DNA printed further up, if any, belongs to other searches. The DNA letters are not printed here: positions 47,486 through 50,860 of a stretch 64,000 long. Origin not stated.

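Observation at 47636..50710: Ethylene-binding-domain hybrid kinase with a duplicated HK-REC output, embedded in a three-kinase/CheY/CheC cluster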

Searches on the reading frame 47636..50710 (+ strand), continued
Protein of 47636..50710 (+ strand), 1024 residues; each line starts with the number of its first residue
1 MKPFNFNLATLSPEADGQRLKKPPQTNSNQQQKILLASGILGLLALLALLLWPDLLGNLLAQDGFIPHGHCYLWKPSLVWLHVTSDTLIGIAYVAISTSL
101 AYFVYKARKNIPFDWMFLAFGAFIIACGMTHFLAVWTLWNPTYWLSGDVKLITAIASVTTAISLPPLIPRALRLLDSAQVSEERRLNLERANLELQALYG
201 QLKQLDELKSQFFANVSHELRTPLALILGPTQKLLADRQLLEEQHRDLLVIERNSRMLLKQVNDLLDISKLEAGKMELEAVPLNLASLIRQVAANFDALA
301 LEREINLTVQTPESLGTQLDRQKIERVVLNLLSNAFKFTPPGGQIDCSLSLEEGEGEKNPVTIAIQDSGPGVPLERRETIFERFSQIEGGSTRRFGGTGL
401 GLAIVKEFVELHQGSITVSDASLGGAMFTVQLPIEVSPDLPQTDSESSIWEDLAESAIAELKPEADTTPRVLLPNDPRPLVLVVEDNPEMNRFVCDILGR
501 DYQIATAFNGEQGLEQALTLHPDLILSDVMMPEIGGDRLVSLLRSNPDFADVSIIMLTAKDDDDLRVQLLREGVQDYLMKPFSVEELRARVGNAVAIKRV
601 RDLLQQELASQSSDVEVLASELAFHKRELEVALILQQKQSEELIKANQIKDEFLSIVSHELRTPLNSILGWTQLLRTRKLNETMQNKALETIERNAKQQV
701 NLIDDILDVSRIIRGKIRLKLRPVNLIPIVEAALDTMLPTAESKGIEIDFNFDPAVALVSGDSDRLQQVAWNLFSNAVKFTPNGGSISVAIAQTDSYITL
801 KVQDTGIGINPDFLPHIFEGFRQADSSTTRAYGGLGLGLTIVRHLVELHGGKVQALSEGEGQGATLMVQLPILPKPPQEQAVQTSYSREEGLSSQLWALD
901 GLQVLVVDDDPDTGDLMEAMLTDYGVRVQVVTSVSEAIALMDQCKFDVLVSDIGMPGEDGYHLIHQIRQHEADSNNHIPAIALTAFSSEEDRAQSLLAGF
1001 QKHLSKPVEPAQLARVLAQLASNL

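Call 54: search_protein_families(library=ncbifam, proteins=[window:47636-50707:+], max_evalue=0.001)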
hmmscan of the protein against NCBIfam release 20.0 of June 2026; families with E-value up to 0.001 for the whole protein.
window:47636-50707:+ (1024 aa): 160 families (the best 25 are shown)
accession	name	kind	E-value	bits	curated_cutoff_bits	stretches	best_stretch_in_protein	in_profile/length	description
NF047465.1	hybrid_HK_LvrA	exception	4.1e-191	637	1200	2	188-605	181-594/819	hybrid histidine kinase/response regulator LvrA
NF008318.0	PRK11107.1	equivalog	9.5e-144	480.6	890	4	632-873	278-519/920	two-component sensor histidine kinase BarA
TIGR02956.1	TMAO_torS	equivalog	3.9e-143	478.7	676.5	2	599-1020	413-819/967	TMAO reductase system sensor histidine kinase/response regulator TorS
NF038297.2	hybrid_HK_HrmK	equivalog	8.9e-134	447.4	725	2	637-1019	222-606/607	hybrid histidine kinase/response regulator HrmK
NF041947.1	LuxQ_Vibrio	equivalog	2e-130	436.2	1200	2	641-1019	463-837/843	quorum-sensing autoinducer 2 sensor kinase/phosphatase LuxQ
NF047874.1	MASE3_PAS_HK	subfamily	6.1e-125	418.5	560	2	625-883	384-635/655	MASE3 domain-containing sensor histidine kinase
NF011874.0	PRK15347.1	equivalog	4.6e-118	395.6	852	4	638-877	389-619/921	two component system sensor kinase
NF046044.1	PnpS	equivalog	2.6e-117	392.1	400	2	612-871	134-390/390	two-component system histidine kinase PnpS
NF008302.0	PRK11091.1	equivalog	1.5e-109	367.3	838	2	637-1021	270-643/779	aerobic respiration two-component sensor histidine kinase ArcB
NF008099.0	PRK10841.1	equivalog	4.8e-109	365.5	920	4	645-880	465-698/949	two-component system sensor histidine kinase RcsC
NF045901.1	HisKinLetSLeg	equivalog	6.2e-105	352.1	1650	4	628-870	274-516/906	two-component system sensor histidine kinase LetS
NF041880.1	EPS_EpsF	equivalog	3.6e-102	342.4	900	4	639-871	263-492/492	response regulator EpsF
TIGR02966.1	phoR_proteo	equivalog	1.1e-101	340.2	334.2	2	628-868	96-331/333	phosphate regulon sensor histidine kinase PhoR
NF033092.0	HK_WalK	equivalog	8.5e-99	331.7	725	2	645-872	367-594/594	cell wall metabolism sensor histidine kinase WalK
NF041832.1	near_NosP_CTERM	subfamily_domain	4.2e-96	322.2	400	2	645-1020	2-369/370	NahK/ErcS family hybrid sensor histidine kinase/response regulator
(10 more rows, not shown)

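Call 63: search_protein_families(library=ncbifam, proteins=[L040:9509-12019:+, L040:12080-13240:+, P0024, L029:9959-12493:+], max_evalue=1e-60)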
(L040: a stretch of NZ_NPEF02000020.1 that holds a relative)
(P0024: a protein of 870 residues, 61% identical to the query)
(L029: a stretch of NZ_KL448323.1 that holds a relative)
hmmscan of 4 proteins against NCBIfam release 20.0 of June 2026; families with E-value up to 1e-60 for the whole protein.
L040:9509-12019:+ (837 aa): 18 families
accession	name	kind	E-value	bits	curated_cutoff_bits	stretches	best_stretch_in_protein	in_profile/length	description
NF047465.1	hybrid_HK_LvrA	exception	0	1345.9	1200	1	8-825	2-818/819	hybrid histidine kinase/response regulator LvrA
NF046044.1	PnpS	equivalog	8e-95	318.1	400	0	119-427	71-390/390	two-component system histidine kinase PnpS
TIGR02956.1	TMAO_torS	equivalog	2.6e-93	313.8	676.5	0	142-591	405-820/967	TMAO reductase system sensor histidine kinase/response regulator TorS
TIGR02966.1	phoR_proteo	equivalog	3.6e-87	292.5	334.2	0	118-426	21-333/333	phosphate regulon sensor histidine kinase PhoR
NF047874.1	MASE3_PAS_HK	subfamily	9.9e-87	292.2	560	1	128-432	313-629/655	MASE3 domain-containing sensor histidine kinase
NF008318.0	PRK11107.1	equivalog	2e-82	277.7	890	0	193-431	278-521/920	two-component sensor histidine kinase BarA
NF038297.2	hybrid_HK_HrmK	equivalog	6.1e-81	272.9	725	0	139-587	167-604/607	hybrid histidine kinase/response regulator HrmK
NF041947.1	LuxQ_Vibrio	equivalog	6.6e-78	262.5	1200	0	205-590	469-838/843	quorum-sensing autoinducer 2 sensor kinase/phosphatase LuxQ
NF033092.0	HK_WalK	equivalog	8.7e-78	262.3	725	0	175-428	332-594/594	cell wall metabolism sensor histidine kinase WalK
NF008099.0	PRK10841.1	equivalog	1.8e-75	254.4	920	0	190-432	452-694/949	two-component system sensor histidine kinase RcsC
NF011874.0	PRK15347.1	equivalog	1.2e-72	245.3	852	0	188-440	378-626/921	two component system sensor kinase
NF041880.1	EPS_EpsF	equivalog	1.1e-71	241.9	900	0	205-417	271-480/492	response regulator EpsF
NF008302.0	PRK11091.1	equivalog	2.4e-70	237.7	838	0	193-591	268-643/779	aerobic respiration two-component sensor histidine kinase ArcB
NF041832.1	near_NosP_CTERM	subfamily_domain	1.4e-66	225.1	400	0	208-589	7-368/370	NahK/ErcS family hybrid sensor histidine kinase/response regulator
NF040691.1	MtrAB_MtrB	equivalog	1.7e-66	225.3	450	0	193-430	256-494/507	MtrAB system histidine kinase MtrB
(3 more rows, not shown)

L040:12080-13240:+ (387 aa): 1 family
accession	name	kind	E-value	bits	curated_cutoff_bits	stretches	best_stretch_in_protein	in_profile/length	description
NF047466.1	hybrid_RR_LvrB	exception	7.4e-193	640.8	500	1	4-379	2-376/377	hybrid histidine kinase/response regulator LvrB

P0024 (870 aa): 35 families (the best 25 are shown)
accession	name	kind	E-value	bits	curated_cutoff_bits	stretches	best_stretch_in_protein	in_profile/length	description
NF047465.1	hybrid_HK_LvrA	exception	4.2e-194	646.9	1200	1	162-611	181-609/819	hybrid histidine kinase/response regulator LvrA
NF008318.0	PRK11107.1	equivalog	1.1e-124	417.6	890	0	627-865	283-524/920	two-component sensor histidine kinase BarA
NF046044.1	PnpS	equivalog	1.6e-117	392.9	400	0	625-858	158-390/390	two-component system histidine kinase PnpS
TIGR02956.1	TMAO_torS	equivalog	2.1e-114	383.6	676.5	0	157-582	439-820/967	TMAO reductase system sensor histidine kinase/response regulator TorS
NF047874.1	MASE3_PAS_HK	subfamily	3.5e-110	369.7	560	0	619-861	380-627/655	MASE3 domain-containing sensor histidine kinase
NF041947.1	LuxQ_Vibrio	equivalog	6e-109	365.2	1200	0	177-575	466-832/843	quorum-sensing autoinducer 2 sensor kinase/phosphatase LuxQ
NF038297.2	hybrid_HK_HrmK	equivalog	1.1e-102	344.7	725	0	149-576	201-602/607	hybrid histidine kinase/response regulator HrmK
TIGR02966.1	phoR_proteo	equivalog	1.9e-97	326.3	334.2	0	549-856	23-332/333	phosphate regulon sensor histidine kinase PhoR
NF033092.0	HK_WalK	equivalog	1e-96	324.8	725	0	629-859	364-594/594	cell wall metabolism sensor histidine kinase WalK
NF008099.0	PRK10841.1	equivalog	3.4e-96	323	920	0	621-860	454-691/949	two-component system sensor histidine kinase RcsC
NF011874.0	PRK15347.1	equivalog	6.1e-94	315.8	852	0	620-860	384-615/921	two component system sensor kinase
NF008302.0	PRK11091.1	equivalog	1.5e-91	307.8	838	0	174-600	274-661/779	aerobic respiration two-component sensor histidine kinase ArcB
NF045901.1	HisKinLetSLeg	equivalog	4.8e-89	299.5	1650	0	579-859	231-518/906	two-component system sensor histidine kinase LetS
NF041735.1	hist_kin_RppB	equivalog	1.1e-87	294.6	400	0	637-858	216-438/438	two-component system sensor histidine kinase RppB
NF041880.1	EPS_EpsF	equivalog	2.3e-87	293.5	900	0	623-858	260-492/492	response regulator EpsF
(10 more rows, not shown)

L029:9959-12493:+ (845 aa): 23 families
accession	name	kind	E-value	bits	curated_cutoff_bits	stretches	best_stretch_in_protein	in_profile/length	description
NF047465.1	hybrid_HK_LvrA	exception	8.8e-143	477.2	1200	1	151-571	183-595/819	hybrid histidine kinase/response regulator LvrA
TIGR02956.1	TMAO_torS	equivalog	3.7e-101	339.8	676.5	0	148-557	442-817/967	TMAO reductase system sensor histidine kinase/response regulator TorS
NF046044.1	PnpS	equivalog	6.2e-95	318.5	400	0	161-393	161-390/390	two-component system histidine kinase PnpS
NF038297.2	hybrid_HK_HrmK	equivalog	8.8e-91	305.4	725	0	148-547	213-595/607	hybrid histidine kinase/response regulator HrmK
NF011874.0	PRK15347.1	equivalog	3.2e-89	300.2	852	0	155-400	383-620/921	two component system sensor kinase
NF041947.1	LuxQ_Vibrio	equivalog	1.5e-87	294.3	1200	0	165-552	467-831/843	quorum-sensing autoinducer 2 sensor kinase/phosphatase LuxQ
TIGR02966.1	phoR_proteo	equivalog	1.6e-86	290.3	334.2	0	161-391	105-332/333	phosphate regulon sensor histidine kinase PhoR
NF008318.0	PRK11107.1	equivalog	3.2e-86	290.2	890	0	170-400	293-524/920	two-component sensor histidine kinase BarA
NF047874.1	MASE3_PAS_HK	subfamily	5.2e-85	286.5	560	0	147-400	375-631/655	MASE3 domain-containing sensor histidine kinase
NF041832.1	near_NosP_CTERM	subfamily_domain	4.8e-80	269.4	400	0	167-402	4-233/370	NahK/ErcS family hybrid sensor histidine kinase/response regulator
NF008302.0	PRK11091.1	equivalog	1.3e-79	268.3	838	0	169-415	282-528/779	aerobic respiration two-component sensor histidine kinase ArcB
NF008099.0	PRK10841.1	equivalog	5.5e-78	262.7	920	0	139-401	442-697/949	two-component system sensor histidine kinase RcsC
NF040691.1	MtrAB_MtrB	equivalog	3.9e-77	260.4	450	0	124-398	229-496/507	MtrAB system histidine kinase MtrB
NF033092.0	HK_WalK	equivalog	3.5e-75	253.7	725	0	161-393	363-593/594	cell wall metabolism sensor histidine kinase WalK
NF041880.1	EPS_EpsF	equivalog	2.2e-74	250.7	900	0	164-393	268-492/492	response regulator EpsF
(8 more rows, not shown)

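Call 64: predict_structure(alignment_id=A1)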
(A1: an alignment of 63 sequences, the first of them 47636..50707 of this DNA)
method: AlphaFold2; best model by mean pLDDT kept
length: 1024 residues; sequences in the alignment: 63
mean_pLDDT: 72.7   pTM: 0.33
mean pLDDT of the five models: 72.7, 69.4, 67.3, 66.7, 65.8
residues with pLDDT >= 90: 75; 70-90: 609; 50-70: 215; < 50: 125
segments of 3 or more residues with pLDDT < 50: 1-29, 59-67, 385-398, 436-448, 450-469, 612-616, 822-834, 876-892
pLDDT, mean of each block of 10 residues (from residue 1): 29 30 38 64 72 56 42 57 68 71 66 61 65 59 62 71 73 70 71 78 71 72 76 78 77 74 73 70 85 83 87 82 87 86 90 63 90 76 50 45 83 87 87 60 39 45 38 73 89 84 89 89 90 87 86 87 80 85 83 84 70 49 65 73 63 60 70 72 77 73 67 66 86 86 86 83 87 85 88 87 84 70 44 59 84 85 87 54 31 62 88 82 85 86 86 80 85 78 82 86 82 81 67
secondary structure, 60 per line:
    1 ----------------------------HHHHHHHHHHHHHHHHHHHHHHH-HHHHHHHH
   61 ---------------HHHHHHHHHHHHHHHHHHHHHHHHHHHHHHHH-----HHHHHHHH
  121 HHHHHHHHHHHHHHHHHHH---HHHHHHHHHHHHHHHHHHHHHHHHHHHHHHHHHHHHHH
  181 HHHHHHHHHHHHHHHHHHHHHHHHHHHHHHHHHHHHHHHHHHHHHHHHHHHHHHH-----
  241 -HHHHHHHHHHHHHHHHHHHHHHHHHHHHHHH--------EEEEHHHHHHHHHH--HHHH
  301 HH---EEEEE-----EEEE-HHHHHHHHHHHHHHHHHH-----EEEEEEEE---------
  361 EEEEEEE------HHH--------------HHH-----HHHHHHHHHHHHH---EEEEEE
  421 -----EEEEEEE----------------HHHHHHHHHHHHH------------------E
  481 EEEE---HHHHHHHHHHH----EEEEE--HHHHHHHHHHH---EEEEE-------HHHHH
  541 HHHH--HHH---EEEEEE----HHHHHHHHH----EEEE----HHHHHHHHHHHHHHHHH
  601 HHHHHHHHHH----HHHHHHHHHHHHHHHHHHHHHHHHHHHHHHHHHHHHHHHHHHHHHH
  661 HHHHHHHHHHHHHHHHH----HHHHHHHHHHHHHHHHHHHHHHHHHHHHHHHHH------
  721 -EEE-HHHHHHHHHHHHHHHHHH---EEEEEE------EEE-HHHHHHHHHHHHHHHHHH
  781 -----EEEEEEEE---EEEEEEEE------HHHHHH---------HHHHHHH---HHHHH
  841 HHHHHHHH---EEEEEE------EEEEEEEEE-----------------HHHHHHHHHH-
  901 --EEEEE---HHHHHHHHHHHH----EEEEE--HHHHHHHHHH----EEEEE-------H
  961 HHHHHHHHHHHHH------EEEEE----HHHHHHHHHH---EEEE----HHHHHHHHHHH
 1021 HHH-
elements in order (helices of 4 or more, strands of 3 or more residues): H29-51 H53-60 H76-107 H113-139 H143-235 H242-272 E281-284 H285-294 H297-302 E306-310 E316-319 H321-338 E344-351 E361-367 H399-411 E415-420 E426-432 H449-461 E480-484 H488-498 E503-507 H510-520 E524-528 H536-544 E553-558 H563-571 E576-579 H584-610 H615-677 H682-714 E722-724 H726-743 E747-752 E759-761 H763-780 E786-793 E797-804 H811-816 H826-832 H836-848 E852-857 E864-872 H890-899 E903-907 H911-922 E927-931 H934-943 E948-952 H960-973 E980-984 H989-998 E1002-1005 H1010-1023
